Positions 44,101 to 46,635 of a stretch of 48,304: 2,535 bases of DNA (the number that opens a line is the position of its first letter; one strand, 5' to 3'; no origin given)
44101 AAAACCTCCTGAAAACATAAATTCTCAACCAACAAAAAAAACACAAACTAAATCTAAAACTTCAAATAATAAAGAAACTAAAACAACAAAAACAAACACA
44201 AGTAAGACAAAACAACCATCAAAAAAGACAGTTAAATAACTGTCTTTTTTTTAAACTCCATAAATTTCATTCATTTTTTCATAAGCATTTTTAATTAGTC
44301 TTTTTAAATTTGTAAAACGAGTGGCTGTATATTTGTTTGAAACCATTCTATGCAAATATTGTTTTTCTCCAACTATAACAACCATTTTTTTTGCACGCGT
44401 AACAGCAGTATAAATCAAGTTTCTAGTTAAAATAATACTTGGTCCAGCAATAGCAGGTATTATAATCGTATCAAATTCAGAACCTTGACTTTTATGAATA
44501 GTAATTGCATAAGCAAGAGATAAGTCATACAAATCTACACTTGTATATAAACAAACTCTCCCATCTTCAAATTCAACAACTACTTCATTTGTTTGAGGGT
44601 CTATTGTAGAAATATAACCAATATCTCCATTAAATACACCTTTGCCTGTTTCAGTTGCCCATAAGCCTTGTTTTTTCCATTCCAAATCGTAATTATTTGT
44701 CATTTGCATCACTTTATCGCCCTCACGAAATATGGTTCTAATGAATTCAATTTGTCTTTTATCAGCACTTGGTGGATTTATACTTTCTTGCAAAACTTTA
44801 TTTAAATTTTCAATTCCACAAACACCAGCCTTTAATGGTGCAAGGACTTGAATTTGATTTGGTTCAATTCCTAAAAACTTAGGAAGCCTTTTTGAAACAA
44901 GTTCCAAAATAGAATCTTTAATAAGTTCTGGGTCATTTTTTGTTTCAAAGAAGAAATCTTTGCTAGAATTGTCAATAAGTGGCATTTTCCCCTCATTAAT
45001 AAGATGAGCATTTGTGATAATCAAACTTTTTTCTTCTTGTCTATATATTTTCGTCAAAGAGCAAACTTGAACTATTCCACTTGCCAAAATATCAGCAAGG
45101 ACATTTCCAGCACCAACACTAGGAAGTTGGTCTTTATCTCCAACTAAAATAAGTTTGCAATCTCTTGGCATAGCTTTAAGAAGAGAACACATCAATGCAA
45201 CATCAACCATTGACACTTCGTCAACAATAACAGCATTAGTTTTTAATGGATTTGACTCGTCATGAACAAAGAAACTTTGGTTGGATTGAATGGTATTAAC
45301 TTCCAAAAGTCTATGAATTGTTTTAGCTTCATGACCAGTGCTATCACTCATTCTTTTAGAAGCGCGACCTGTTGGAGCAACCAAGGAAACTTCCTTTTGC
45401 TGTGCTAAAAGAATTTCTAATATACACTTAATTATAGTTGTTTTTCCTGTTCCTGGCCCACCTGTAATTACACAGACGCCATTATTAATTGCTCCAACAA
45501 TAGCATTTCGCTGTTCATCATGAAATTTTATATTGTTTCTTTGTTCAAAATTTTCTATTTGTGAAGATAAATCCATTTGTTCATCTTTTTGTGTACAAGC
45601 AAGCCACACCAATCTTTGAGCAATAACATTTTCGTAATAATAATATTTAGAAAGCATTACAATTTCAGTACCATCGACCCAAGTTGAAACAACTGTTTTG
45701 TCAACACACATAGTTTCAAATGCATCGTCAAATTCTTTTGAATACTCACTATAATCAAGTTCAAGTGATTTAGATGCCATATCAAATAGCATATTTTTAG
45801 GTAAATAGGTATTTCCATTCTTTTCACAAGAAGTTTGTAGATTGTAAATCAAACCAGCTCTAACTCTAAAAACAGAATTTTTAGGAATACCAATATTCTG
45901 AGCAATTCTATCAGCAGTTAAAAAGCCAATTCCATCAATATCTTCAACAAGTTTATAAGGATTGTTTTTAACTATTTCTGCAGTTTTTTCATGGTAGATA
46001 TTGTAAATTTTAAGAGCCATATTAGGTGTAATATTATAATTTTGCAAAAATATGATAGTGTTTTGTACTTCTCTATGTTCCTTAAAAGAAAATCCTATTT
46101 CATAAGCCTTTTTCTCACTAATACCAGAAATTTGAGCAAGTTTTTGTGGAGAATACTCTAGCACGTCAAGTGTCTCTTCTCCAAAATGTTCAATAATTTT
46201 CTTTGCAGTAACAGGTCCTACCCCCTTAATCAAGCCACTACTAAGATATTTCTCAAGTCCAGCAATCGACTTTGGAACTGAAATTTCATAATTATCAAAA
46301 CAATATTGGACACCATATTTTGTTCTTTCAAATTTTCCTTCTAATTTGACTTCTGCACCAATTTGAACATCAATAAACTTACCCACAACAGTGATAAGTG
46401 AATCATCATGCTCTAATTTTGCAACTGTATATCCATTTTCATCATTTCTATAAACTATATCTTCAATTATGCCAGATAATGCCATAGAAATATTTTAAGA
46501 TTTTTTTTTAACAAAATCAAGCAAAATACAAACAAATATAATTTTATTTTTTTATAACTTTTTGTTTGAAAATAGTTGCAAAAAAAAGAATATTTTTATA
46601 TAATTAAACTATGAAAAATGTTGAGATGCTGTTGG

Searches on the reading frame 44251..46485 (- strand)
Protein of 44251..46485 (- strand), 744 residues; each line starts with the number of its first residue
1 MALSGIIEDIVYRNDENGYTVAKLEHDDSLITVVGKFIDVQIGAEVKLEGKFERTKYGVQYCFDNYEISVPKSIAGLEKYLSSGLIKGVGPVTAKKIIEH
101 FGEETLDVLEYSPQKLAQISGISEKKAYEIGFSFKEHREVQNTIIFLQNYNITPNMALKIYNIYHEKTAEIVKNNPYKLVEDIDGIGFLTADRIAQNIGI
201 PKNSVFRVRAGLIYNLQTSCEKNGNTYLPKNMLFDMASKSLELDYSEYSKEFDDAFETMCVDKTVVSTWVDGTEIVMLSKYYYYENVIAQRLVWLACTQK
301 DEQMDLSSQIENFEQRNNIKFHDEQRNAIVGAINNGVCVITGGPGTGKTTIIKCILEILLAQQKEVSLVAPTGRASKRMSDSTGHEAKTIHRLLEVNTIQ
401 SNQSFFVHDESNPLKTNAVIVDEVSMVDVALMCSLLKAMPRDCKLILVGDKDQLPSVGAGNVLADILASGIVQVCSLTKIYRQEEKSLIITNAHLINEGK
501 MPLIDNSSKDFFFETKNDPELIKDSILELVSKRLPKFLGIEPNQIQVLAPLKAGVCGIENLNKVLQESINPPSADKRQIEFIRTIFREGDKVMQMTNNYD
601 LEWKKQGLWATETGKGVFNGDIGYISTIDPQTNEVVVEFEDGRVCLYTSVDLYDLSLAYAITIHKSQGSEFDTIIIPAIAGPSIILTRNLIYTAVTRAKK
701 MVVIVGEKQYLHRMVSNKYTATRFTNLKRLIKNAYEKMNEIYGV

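Call 16: search_protein_families(library=pfam, proteins=[window:44251-46485:-], max_evalue=0.001)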
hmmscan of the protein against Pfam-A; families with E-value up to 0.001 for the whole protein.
window:44251-46485:- (744 aa): 20 families
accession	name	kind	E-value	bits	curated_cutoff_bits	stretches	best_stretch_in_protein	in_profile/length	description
PF13245.12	AAA_19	-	4.2e-46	156.9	25.1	1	325-458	1-133/134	AAA domain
PF13604.12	AAA_30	-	3.9e-41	141.3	27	1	322-502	3-174/191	AAA domain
PF14490.11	HHH_RecD2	-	2.1e-38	130.5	27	1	136-227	1-92/92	ATP-dependent RecD2 DNA helicase HHH domain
PF18335.7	SH3_13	-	1.1e-24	86.5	41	1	561-639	1-65/65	ATP-dependent RecD-like DNA helicase SH3 domain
PF23139.1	OB_YrrC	-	1.4e-18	67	27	1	3-71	4-76/76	ATP-dependent DNA helicase YrrC, OB-fold domain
PF13538.12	UvrD_C_2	-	2.2e-16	59.9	27.4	1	657-705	1-52/52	UvrD-like helicase C-terminal domain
PF01443.25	Viral_helicase1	-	2.3e-11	44.4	21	1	338-457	1-100/228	Viral superfamily 1 RNA helicase core domain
PF14520.12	HHH_5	-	9.7e-11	42.4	27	1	86-130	7-51/57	Helix-hairpin-helix domain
PF13086.12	AAA_11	-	1.9e-10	41.4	27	1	321-367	2-56/257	AAA domain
PF02689.20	Herpes_Helicase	-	3.8e-07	29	27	1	617-720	690-790/808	Helicase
PF05970.20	PIF1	-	5.8e-07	29.8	25.9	1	334-437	21-124/223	PIF1-like helicase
PF12826.13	HHH_2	-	3.3e-06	27.6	27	0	86-137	8-58/64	Helix-hairpin-helix motif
PF00580.27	UvrD-helicase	-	4.2e-06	27.1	23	1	323-415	3-98/271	UvrD/REP helicase N-terminal domain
PF20720.3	nSTAND3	-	8.8e-06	25.9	27.2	1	331-366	13-48/155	Novel STAND NTPase 3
PF05127.21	NAT10_TcmA_helicase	-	1e-05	25.9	22.7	1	339-440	1-114/176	RNA cytidine acetyltransferase NAT10/TcmA, helicase domain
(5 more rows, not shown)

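Call 36: find_related_loci(query=window:44251-46485:-, collection=genome_contigs, flank=2000)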
Query window:44251-46485:- (744 aa) in genome_contigs; peptide patterns used: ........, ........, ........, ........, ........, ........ (x = any residue, [..] = any of these).
61 stretches matched a pattern; 14 encode a relative of the query (tblastn E <= 1e-3); 14 distinct loci.
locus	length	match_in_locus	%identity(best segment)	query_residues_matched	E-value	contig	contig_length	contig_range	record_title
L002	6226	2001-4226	80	1-742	0e+0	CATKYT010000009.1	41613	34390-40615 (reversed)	MAG TPA_asm: uncultured Eubacteriales bacterium isolate MGG07323_1680015460 genome assembly, contig: ERR3199589_995, who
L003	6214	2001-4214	81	1-738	0e+0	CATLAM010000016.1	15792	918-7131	MAG TPA_asm: uncultured Eubacteriales bacterium isolate MGG03578_1680015426 genome assembly, contig: ERR2844015_10881, w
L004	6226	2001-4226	80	1-742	0e+0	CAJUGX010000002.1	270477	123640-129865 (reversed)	MAG TPA_asm: uncultured Christensenella sp. isolate MGBC129349 genome assembly, contig: MGBC129349.2, whole genome shotg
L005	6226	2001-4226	79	1-742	0e+0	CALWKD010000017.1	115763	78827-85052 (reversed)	MAG: uncultured Clostridia bacterium isolate E15__bin73 genome assembly, contig: E15__k127_72488, whole genome shotgun s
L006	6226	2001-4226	78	1-742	0e+0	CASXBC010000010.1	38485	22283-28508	MAG: uncultured bacterium isolate extra-ERR2136562.13_1677762874 genome assembly, contig: NODE_365_length_38485_cov_5.18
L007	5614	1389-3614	77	1-742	0e+0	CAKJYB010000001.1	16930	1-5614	Clostridiales bacterium isolate MAG-R015 genome assembly, contig: k141_39411, whole genome shotgun sequence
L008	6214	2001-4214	78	1-738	0e+0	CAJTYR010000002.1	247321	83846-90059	MAG TPA_asm: uncultured Christensenella sp. isolate MGBC114398 genome assembly, contig: MGBC114398.2, whole genome shotg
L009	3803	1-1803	78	142-742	0e+0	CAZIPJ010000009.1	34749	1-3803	MAG TPA_asm: uncultured Lachnospiraceae bacterium isolate SRP199465_co1_238 genome assembly, contig: NODE_2807_length_34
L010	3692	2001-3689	76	1-563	0e+0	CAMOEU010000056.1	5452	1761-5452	MAG: uncultured Clostridia bacterium isolate SRR873600_bin.48_metaWRAP_v1.3_MAG genome assembly, contig: NODE_38845_leng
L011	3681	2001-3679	82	1-615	0e+0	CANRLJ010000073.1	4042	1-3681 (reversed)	MAG: uncultured Clostridia bacterium isolate Lapin-011__bin28 genome assembly, contig: Lapin-011__NODE_29386_length_4042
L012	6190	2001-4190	42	3-732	5e-173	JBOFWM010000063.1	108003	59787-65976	MAG: Lachnospiraceae bacterium isolate WFFMC_MAG_552 k139_4042_flag=0_multi=9.1750_len=108003, whole genome shotgun sequ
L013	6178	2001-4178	37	3-738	1e-147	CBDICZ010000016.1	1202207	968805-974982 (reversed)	MAG: Capsulimonadaceae bacterium isolate 4bcb7e2d-1d7b-422c-88f7-17009079899f genome assembly, contig: contig_16, whole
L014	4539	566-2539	39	3-670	1e-139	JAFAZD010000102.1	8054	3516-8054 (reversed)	MAG: Armatimonadota bacterium isolate CP_BM_RX_R8_32 BM_RX_R8_k147_1781268, whole genome shotgun sequence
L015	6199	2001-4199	40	1-741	9e-159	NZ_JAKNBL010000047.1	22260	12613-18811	Pelotomaculum terephthalicicum JT 47, whole genome shotgun sequence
